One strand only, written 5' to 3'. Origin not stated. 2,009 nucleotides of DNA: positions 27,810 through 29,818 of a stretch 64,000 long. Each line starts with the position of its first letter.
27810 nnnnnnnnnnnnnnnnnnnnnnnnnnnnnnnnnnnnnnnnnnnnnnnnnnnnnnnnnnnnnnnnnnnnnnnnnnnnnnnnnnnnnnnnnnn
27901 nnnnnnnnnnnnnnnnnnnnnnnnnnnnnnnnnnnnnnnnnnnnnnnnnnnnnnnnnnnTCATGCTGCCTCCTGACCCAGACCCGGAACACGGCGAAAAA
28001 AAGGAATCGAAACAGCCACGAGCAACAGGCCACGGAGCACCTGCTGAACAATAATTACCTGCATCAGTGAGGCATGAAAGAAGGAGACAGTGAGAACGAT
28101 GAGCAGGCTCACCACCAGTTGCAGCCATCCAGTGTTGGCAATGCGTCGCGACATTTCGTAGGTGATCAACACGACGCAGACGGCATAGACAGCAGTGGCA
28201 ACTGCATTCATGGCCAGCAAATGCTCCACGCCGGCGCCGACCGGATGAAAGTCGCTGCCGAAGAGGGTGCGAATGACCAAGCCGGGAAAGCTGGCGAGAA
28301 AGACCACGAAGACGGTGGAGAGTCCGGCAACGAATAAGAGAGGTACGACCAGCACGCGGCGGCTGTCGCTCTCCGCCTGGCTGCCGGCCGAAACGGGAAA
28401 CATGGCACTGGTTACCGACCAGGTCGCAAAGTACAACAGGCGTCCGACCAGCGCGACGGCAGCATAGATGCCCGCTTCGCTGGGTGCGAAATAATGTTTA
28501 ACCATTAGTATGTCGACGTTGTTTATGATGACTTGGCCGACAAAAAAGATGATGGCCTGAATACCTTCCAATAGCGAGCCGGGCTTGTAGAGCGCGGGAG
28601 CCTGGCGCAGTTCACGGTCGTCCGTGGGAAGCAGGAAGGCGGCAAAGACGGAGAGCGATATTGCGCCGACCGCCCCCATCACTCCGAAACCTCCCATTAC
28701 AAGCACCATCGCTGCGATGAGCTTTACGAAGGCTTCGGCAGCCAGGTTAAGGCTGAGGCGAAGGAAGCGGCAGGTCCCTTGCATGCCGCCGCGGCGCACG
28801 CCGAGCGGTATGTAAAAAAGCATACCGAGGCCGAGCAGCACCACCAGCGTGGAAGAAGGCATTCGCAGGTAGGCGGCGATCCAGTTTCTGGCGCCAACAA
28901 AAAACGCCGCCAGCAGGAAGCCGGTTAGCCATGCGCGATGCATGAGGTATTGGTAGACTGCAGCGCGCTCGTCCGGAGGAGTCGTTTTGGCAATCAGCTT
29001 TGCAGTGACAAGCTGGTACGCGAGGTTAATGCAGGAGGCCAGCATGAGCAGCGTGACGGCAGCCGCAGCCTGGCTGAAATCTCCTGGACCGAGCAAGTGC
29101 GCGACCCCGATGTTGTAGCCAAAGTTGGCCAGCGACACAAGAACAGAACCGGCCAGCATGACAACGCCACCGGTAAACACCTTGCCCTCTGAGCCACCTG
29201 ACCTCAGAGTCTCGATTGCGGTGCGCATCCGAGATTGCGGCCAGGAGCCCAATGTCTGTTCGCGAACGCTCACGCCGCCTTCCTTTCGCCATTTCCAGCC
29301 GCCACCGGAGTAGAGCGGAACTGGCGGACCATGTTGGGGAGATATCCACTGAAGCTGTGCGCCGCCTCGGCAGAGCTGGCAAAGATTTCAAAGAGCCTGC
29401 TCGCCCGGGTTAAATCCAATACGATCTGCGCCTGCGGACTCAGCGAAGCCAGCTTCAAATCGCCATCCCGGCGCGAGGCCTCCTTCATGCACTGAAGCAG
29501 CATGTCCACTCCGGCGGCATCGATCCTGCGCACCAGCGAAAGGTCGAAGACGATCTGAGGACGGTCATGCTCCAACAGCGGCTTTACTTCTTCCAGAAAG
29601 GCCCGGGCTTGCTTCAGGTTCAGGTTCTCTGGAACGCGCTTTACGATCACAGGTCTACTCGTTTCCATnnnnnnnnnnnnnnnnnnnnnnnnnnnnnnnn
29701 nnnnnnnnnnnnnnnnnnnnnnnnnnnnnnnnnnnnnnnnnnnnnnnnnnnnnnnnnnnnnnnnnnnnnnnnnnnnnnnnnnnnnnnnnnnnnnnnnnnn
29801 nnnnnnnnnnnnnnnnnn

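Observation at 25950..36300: Pel-like exopolysaccharide operon (TPR/beta-barrel giant + GT4 + PST permease) with a non-canonical accessory gene set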

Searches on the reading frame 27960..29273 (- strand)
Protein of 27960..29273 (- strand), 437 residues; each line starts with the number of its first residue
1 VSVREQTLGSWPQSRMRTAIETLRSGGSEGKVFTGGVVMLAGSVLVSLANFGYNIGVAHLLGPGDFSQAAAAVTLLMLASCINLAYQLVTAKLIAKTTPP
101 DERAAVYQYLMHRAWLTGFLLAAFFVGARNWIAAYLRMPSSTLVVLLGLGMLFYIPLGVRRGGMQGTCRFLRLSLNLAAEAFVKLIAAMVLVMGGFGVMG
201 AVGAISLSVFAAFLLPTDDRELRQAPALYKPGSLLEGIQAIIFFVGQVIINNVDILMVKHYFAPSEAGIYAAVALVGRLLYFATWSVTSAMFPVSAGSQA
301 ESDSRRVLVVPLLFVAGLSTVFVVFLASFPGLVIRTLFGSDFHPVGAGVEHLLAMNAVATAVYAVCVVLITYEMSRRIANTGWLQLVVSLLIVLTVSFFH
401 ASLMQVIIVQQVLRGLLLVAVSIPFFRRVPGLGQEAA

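Call 4: search_protein_families(library=pfam, max_evalue=0.01, proteins=[window:27960-29273:-])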
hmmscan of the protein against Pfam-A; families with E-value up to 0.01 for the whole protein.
window:27960-29273:- (437 aa): 0 families

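Call 5: search_protein_families(library=ncbifam, max_evalue=0.01, proteins=[window:27960-29273:-])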
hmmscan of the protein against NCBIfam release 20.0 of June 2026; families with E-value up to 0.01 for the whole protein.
window:27960-29273:- (437 aa): 0 families

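Call 9: search_solved_structures(query=window:27960-29273:-, max_evalue=10)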
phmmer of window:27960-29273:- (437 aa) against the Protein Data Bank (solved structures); distinct sequences matched with E-value up to 10: 0.

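Call 12: find_homologous_proteins(query=window:27960-29273:-)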
Query window:27960-29273:- (437 aa): 2242 proteins with E <= 0.001 among 8000 candidates; the best 120 are listed.
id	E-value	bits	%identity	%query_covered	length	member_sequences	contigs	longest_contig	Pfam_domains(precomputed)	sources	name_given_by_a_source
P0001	2.6e-248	842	92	100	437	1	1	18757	-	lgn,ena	-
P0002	1.0e-243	827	90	100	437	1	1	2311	-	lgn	-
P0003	1.3e-237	807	88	100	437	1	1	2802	-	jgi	-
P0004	4.3e-232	788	86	100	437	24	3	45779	-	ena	-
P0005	4.8e-232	788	86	100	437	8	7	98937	-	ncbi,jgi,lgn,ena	jgi:O-antigen/teichoic acid export membrane protein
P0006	5.6e-231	785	85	100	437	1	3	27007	-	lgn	-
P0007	2.0e-230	783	85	100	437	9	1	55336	-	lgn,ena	-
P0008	8.9e-230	781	85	100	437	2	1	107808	-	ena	-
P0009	1.1e-229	781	86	100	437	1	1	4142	-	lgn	-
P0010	1.9e-229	780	84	100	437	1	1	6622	-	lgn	-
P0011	2.2e-229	780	85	100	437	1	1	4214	-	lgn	-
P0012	5.2e-229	778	85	100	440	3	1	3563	-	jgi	jgi:O-antigen/teichoic acid export membrane protein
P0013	1.3e-228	777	88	96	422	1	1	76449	-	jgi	jgi:O-antigen/teichoic acid export membrane protein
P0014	3.3e-228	776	85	100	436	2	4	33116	-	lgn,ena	-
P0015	3.6e-228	776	85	100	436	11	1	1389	-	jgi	jgi:O-antigen/teichoic acid export membrane protein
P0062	1.9e-159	549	73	91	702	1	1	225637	PF01740.27,PF13466.13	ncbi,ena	-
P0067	1.9e-154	533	63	98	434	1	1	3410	PF01943.23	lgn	-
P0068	3.1e-152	526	61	100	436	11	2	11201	PF01943.23,PF13440.12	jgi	jgi:O-antigen/teichoic acid export membrane protein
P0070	2.8e-151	522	61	100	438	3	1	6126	PF01943.23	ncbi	-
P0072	4.6e-151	522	61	100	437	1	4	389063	PF01943.23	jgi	jgi:O-antigen/teichoic acid export membrane protein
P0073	3.0e-150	519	60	100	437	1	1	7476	PF01943.23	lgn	-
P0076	5.1e-149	515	60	100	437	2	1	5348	PF01943.23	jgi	jgi:O-antigen/teichoic acid export membrane protein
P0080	1.5e-147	510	61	97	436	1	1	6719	PF01943.23,PF13440.12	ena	-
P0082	1.9e-147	510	59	100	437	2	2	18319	PF01943.23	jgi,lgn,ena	jgi:O-antigen/teichoic acid export membrane protein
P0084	5.6e-147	508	59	98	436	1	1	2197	PF01943.23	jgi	jgi:O-antigen/teichoic acid export membrane protein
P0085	4.9e-146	505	58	100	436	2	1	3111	PF01943.23,PF13440.12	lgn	-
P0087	2.0e-145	503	59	100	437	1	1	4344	PF01943.23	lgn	-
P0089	1.6e-144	500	61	95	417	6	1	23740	PF01943.23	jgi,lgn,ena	-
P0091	2.8e-144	499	59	100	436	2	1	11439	PF01943.23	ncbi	-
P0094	7.6e-143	495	60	92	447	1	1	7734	PF01943.23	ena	-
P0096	9.0e-143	494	57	98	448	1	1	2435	PF01943.23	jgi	jgi:O-antigen/teichoic acid export membrane protein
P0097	1.3e-142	494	60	97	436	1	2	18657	PF01943.23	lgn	-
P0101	3.7e-141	489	57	98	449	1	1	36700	PF01943.23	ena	-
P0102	4.3e-141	489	61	92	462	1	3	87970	PF01943.23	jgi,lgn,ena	-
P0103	4.4e-141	489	61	92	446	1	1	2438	PF01943.23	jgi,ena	-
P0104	4.9e-141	489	58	98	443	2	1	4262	PF01943.23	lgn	-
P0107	1.3e-140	487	59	92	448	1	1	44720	PF01943.23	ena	-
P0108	1.7e-140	487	57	98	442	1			PF01943.23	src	-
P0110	2.8e-140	486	60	91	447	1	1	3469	PF01943.23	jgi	jgi:O-antigen/teichoic acid export membrane protein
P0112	3.6e-140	486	58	95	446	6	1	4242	PF01943.23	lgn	-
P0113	4.1e-140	486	60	91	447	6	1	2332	PF01943.23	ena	-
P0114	5.5e-140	485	60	91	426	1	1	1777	PF01943.23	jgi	jgi:O-antigen/teichoic acid export membrane protein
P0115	6.2e-140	485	56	98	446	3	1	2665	PF01943.23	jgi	jgi:O-antigen/teichoic acid export membrane protein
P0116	8.2e-140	485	57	98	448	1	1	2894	PF01943.23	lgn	-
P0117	9.0e-140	484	56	98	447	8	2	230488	PF01943.23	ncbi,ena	-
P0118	1.0e-139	484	59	97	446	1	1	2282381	PF01943.23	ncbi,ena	-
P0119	1.1e-139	484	57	98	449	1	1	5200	PF01943.23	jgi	jgi:O-antigen/teichoic acid export membrane protein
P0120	1.4e-139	484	60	91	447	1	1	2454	PF01943.23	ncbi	-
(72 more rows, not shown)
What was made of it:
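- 27960..29273 (-): PST/MOP-family polytopic permease (Wzx-type flippase family). JGI name: O-antigen/teichoic acid export protein (call 12).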

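Call 13: find_encoding_contigs(protein=P0072, flank=10000, max_places=2)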
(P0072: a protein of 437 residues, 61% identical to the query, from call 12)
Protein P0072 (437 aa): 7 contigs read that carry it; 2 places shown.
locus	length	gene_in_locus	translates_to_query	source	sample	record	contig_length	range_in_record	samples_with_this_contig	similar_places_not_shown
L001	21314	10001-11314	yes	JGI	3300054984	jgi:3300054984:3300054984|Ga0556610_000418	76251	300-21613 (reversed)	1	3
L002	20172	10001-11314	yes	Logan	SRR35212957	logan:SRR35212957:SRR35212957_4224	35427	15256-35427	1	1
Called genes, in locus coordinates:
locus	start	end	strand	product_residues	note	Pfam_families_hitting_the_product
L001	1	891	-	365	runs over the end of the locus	-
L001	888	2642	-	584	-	-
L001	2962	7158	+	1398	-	PF07719:TPR_2 (faint), PF12895:ANAPC3 (faint), PF13371:TPR_9 (faint), PF14559:TPR_19 (weak), PF23914:TPR_CcmH_CycH (weak), PF14559:TPR_19, PF23914:TPR_CcmH_CycH, PF13432:TPR_16 (weak), +13 more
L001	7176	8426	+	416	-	PF00534:Glycos_transf_1, PF13692:Glyco_trans_1_4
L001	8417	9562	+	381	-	PF25087:GMPPB_C (faint), PF00132:Hexapep (faint)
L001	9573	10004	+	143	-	PF01740:STAS, PF13466:STAS_2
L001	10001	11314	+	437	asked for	PF01943:Polysacc_synt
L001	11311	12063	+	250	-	-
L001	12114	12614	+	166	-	-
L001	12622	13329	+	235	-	PF02223:Thymidylate_kin (faint)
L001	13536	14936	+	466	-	PF01966:HD, PF13286:HD_assoc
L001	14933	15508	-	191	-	-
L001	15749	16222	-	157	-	PF00210:Ferritin, PF02915:Rubrerythrin (faint)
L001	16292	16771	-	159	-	PF04073:tRNA_edit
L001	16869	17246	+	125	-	PF01042:Ribonuc_L-PSP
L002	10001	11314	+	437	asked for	PF01943:Polysacc_synt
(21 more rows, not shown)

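Call 14: find_encoding_contigs(protein=P0118, flank=10000, max_places=2)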
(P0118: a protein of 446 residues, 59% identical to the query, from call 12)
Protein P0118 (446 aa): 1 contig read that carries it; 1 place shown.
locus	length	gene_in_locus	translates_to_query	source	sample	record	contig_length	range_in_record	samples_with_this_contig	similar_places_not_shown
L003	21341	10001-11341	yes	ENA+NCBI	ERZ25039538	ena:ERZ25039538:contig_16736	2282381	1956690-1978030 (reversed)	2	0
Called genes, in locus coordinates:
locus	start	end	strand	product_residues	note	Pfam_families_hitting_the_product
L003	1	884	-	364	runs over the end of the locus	-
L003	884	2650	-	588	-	-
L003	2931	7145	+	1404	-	PF00515:TPR_1 (faint), PF13432:TPR_16 (weak), PF14559:TPR_19, PF14559:TPR_19 (weak), PF23914:TPR_CcmH_CycH, PF13432:TPR_16 (weak), PF13414:TPR_11 (weak), PF14559:TPR_19 (weak), +18 more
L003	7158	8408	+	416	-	PF00534:Glycos_transf_1, PF13692:Glyco_trans_1_4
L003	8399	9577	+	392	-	PF25084:LbH_EIF2B (faint), PF25087:GMPPB_C (faint), PF00132:Hexapep (faint)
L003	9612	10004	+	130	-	PF01740:STAS, PF13466:STAS_2 (weak)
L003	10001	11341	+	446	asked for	PF01943:Polysacc_synt (weak)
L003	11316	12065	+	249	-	-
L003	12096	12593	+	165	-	-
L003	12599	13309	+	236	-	PF02223:Thymidylate_kin (weak)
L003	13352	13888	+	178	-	PF02870:Methyltransf_1N, PF01035:DNA_binding_1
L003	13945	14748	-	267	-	PF00149:Metallophos, PF13277:YmdB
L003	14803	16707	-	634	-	PF00009:GTP_EFTU, PF01926:MMR_HSR1 (weak), PF03144:GTP_EFTU_D2, PF25461:Beta-barrel_SelB, PF09106:WHD_2nd_SelB, PF09107:WHD_3rd_SelB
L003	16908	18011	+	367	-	PF13103:TonB_2 (faint), PF03544:TonB_C (faint)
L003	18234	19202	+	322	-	PF01745:IPT (faint), PF01715:IPPT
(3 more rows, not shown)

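Call 15: find_encoding_contigs(protein=P0062, flank=10000, max_places=2)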
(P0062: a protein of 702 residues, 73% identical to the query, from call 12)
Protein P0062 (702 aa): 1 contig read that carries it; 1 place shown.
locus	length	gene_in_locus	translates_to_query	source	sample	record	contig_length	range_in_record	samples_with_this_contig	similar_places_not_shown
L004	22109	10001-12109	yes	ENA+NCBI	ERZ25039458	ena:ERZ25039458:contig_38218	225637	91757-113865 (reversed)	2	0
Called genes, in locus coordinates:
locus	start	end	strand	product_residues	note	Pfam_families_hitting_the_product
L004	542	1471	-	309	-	-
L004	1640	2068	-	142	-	-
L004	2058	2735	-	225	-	-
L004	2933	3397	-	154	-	-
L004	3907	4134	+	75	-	PF13424:TPR_12 (faint), PF13431:TPR_17 (faint), PF00515:TPR_1 (faint), PF07719:TPR_2 (faint), PF13181:TPR_8 (faint), PF13428:TPR_14 (faint), PF13414:TPR_11 (weak), PF14559:TPR_19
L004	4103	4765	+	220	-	PF12895:ANAPC3 (weak), PF23914:TPR_CcmH_CycH (weak), PF07719:TPR_2 (faint), PF13174:TPR_6 (faint), PF13428:TPR_14 (faint), PF00515:TPR_1 (faint), PF13432:TPR_16 (faint), PF14559:TPR_19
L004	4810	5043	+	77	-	PF14559:TPR_19 (weak)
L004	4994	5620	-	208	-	-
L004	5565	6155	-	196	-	-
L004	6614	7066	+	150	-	-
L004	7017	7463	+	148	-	-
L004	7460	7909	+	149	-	-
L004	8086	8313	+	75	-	-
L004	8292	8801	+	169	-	PF00534:Glycos_transf_1 (weak), PF13692:Glyco_trans_1_4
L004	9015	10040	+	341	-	-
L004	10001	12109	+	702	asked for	PF01740:STAS, PF13466:STAS_2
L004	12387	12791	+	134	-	-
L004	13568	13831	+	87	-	-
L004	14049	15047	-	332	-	-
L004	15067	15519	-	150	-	PF13522:GATase_6, PF13537:GATase_7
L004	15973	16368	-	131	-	-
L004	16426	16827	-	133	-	-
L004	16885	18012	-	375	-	PF18072:FGAR-AT_linker, PF00586:AIRS, PF02769:AIRS_C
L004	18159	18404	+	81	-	PF04014:MazE_antitoxin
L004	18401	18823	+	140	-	PF01850:PIN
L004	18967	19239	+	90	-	-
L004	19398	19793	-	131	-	-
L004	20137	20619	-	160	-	-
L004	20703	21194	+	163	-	PF16881:LIAS_N (weak), PF04055:Radical_SAM (weak)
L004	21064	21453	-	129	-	-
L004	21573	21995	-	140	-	PF07238:PilZ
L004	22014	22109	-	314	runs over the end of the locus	PF08668:HDOD (weak), PF13487:HD_5, PF01966:HD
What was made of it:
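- Tried and rejected: It lies on a heavily frameshifted contig (L004), so I rejected it as evidence (call 15).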

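Call 16: search_protein_families(library=pfam, max_evalue=10, proteins=[window:27960-29273:-])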
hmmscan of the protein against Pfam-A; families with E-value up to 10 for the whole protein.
window:27960-29273:- (437 aa): 0 families

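Call 35: search_protein_families(library=pfam, alignment_id=A3, max_evalue=1)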
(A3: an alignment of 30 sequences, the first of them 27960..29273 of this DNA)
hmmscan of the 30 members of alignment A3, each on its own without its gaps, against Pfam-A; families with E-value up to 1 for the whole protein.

A. member 1, window:27960-29273:- (437 aa): 0 families

B. families by the number of members that match (of 30 scanned): 8 families
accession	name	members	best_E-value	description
PF01943.22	Polysacc_synt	13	1.4e-13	Polysaccharide biosynthesis protein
PF06679.17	DUF1180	5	0.038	Membrane protein FAM174-like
PF10785.14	NADH-u_ox-rdase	3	0.21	NADH-ubiquinone oxidoreductase complex I, 21 kDa subunit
PF13440.11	Polysacc_synt_3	1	1.2e-11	Polysaccharide biosynthesis protein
PF06821.19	Ser_hydrolase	1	0.024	Serine hydrolase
PF11590.13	DNAPolymera_Pol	1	0.12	DNA polymerase catalytic subunit Pol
PF18839.6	LPD24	1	0.19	Large polyvalent protein associated domain 24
PF23929.1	DUF7267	1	0.22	Family of unknown function (DUF7267)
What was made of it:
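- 27960..29273 (-): 13 of 30 orthologues hit PF01943 and one hits PF13440; none hits a PelG model (call 35).
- On Pel system: Of 30 orthologues, 13 hit PF01943 and 1 hits PF13440; none hits a PelG model (call 35).
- On Wzx/Wzy-dependent pathway: Orthologues hit PF01943 with best E 1.4e-13 (call 35).
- Checked: The permease itself hits no Pfam model, but 13 of 30 orthologues hit PF01943 Polysacc_synt (call 35).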

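Call 36: search_solved_structures(query=A3, max_evalue=10)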
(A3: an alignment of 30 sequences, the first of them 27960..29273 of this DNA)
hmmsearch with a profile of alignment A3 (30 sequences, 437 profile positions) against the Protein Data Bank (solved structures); distinct sequences matched with E-value up to 10: 0.

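Call 75: search_dna_similar(query=window:27960-29273:-, collection=plasmids, mode=protein, max_evalue=0.001, max_rows=30)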
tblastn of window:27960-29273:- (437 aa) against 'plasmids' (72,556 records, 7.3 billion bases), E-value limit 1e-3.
Records with a match: 2; places in all: 2; records where one place covers at least 80% of the query: 0.
Best place of each record, by identity: <60% 2.
By first word of the organism name: Deinococcus 1; Halobellus 1.
By predicted mobility (MOB-suite, as given by PLSDB): non-mobilizable 2.
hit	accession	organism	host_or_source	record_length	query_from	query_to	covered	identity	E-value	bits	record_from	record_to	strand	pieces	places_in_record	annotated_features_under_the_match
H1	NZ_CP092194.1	Deinococcus sp. KNUC1210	Setaria viridis,cell ...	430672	31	344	72%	28.7%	4e-17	92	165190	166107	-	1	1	oligosaccharide flippase family protein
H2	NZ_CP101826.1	Halobellus ramosii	cell cuture,a brine sample of the ...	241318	251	344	22%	38.9%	2e-10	71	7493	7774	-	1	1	oligosaccharide flippase family protein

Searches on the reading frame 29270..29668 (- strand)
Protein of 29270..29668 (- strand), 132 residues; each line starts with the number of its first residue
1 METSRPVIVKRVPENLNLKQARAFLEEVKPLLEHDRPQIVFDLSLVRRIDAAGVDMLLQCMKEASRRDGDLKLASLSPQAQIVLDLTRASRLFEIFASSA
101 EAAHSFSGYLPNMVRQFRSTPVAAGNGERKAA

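Call 4: search_protein_families(library=pfam, max_evalue=0.01, proteins=[window:29270-29668:-])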
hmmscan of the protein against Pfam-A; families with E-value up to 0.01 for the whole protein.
window:29270-29668:- (132 aa): 2 families
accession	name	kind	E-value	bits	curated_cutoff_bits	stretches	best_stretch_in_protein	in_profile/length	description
PF01740.26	STAS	-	8.4e-14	51.7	22.6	1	2-102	5-106/106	STAS domain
PF13466.11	STAS_2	-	6.5e-12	45.9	29.2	1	12-87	3-77/80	STAS domain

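Call 5: search_protein_families(library=ncbifam, max_evalue=0.01, proteins=[window:29270-29668:-])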
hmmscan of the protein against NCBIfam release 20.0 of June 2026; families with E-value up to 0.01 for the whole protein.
window:29270-29668:- (132 aa): 3 families
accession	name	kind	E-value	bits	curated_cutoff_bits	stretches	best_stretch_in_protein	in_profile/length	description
TIGR00377.1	ant_ant_sig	superfamily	1.1e-11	44.6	53.45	1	2-99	8-106/108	anti-sigma factor antagonist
TIGR02886.1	spore_II_AA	equivalog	4.1e-07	29.9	114.75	1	2-102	4-105/106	anti-sigma F factor antagonist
NF033618.0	mlaB_1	equivalog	0.00096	19.5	90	1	40-84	39-83/94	lipid asymmetry maintenance protein MlaB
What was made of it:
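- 29270..29668 (-): Single-domain STAS protein, translationally coupled to the permease by a GTGA overlap. PF01740 E 8e-14; weak MlaB-like hit (calls 4, 5).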
